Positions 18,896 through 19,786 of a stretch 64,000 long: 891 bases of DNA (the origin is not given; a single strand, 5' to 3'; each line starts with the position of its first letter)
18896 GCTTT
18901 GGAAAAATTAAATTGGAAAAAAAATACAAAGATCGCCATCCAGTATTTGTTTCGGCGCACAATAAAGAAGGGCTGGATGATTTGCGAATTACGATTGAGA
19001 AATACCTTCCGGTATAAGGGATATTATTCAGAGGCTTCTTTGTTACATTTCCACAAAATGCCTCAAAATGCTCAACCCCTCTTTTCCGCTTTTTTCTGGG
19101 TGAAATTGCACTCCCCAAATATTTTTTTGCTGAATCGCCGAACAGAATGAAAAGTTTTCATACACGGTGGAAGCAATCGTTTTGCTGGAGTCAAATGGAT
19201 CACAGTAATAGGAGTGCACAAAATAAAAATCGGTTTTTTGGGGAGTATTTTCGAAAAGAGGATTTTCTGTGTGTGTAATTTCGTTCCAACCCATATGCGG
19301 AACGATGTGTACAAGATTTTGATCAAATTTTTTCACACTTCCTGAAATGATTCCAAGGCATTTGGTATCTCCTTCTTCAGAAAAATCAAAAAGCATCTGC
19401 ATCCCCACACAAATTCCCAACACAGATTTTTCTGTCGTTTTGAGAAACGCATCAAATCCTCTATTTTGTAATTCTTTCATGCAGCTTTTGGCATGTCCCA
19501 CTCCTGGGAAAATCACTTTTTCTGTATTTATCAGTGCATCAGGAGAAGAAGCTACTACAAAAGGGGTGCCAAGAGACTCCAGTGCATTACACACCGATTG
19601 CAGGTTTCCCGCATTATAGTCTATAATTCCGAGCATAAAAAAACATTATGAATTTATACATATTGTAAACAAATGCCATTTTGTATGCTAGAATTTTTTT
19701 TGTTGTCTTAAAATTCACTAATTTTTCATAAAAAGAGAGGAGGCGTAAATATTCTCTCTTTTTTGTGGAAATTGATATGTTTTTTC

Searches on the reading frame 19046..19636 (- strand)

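Call 5: search_protein_families(library=pfam, proteins=[window:19046-19636:-], max_evalue=0.01)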
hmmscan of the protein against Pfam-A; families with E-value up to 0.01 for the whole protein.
window:19046-19636:- (197 aa): 3 families
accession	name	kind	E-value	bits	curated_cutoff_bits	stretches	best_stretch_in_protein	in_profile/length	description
PF00117.34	GATase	-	7.7e-21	75.1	22.8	1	4-195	2-187/190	Glutamine amidotransferase class-I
PF01174.25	SNO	-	1.8e-05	25.1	27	1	15-196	11-184/188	SNO glutamine amidotransferase family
PF07685.20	GATase_3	-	0.0073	16.4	27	0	31-83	31-89/196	CobB/CobQ-like glutamine amidotransferase domain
